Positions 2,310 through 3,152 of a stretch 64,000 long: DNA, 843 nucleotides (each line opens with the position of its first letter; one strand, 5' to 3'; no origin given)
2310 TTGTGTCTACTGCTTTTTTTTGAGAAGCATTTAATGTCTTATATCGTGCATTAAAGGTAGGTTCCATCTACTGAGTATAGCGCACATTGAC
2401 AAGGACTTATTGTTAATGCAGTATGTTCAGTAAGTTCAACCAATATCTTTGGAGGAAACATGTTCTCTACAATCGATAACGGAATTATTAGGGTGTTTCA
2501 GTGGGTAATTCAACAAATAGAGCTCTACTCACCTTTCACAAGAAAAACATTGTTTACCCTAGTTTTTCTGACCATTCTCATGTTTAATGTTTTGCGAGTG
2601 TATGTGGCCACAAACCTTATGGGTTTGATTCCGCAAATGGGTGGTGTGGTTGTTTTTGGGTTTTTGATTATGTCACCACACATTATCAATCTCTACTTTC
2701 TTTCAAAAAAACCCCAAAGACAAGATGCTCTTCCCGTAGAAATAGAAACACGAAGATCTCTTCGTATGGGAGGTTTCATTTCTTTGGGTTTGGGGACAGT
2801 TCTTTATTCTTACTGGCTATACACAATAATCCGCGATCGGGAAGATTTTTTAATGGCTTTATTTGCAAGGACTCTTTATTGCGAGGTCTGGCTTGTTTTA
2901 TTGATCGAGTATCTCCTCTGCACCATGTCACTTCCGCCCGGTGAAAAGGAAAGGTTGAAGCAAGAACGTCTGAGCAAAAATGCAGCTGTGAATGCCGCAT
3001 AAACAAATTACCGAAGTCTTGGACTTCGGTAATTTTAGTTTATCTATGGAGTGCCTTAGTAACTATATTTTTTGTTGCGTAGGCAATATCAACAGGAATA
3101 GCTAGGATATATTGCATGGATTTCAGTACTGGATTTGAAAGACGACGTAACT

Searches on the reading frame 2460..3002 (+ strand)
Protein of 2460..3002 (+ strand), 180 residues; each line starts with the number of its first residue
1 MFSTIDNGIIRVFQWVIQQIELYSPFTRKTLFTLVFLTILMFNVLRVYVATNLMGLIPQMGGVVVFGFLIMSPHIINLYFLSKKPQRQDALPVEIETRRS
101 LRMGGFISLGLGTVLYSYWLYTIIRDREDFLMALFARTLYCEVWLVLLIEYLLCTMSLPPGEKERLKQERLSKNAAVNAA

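Call 20: search_protein_families(library=pfam, alignment_id=A2, max_evalue=0.0001)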
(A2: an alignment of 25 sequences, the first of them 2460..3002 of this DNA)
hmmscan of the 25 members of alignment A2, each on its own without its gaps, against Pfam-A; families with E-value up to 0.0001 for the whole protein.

A. member 1, window:2460-3002:+ (180 aa): 0 families

B. families by the number of members that match (of 25 scanned): 32 families (the first 25 are shown)
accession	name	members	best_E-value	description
PF03796.21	DnaB_C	1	6.8e-100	DnaB-like helicase C terminal domain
PF01406.26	tRNA-synt_1e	1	4.5e-90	tRNA synthetases class I (C) catalytic domain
PF02646.22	RmuC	1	1.2e-51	RmuC family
PF03572.23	Peptidase_S41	1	1.7e-50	Peptidase family S41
PF03741.22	TerC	1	2.4e-41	Integral membrane protein TerC family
PF00829.26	Ribosomal_L21p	1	3.6e-32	Ribosomal prokaryotic L21 protein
PF01016.24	Ribosomal_L27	1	2.6e-31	Ribosomal L27 protein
PF00772.26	DnaB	1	1.2e-30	DnaB-like helicase N terminal domain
PF00565.23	SNase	1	2.1e-26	Staphylococcal nuclease homologue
PF02698.23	DUF218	1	2.3e-24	DUF218 domain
PF01471.23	PG_binding_1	1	5.2e-20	Putative peptidoglycan binding domain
PF01551.29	Peptidase_M23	1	8.6e-18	Peptidase family M23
PF01541.30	GIY-YIG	1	1.4e-17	GIY-YIG catalytic domain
PF01281.25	Ribosomal_L9_N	1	3.2e-17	Ribosomal protein L9, N-terminal domain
PF13328.12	HD_4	1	4.9e-17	HD domain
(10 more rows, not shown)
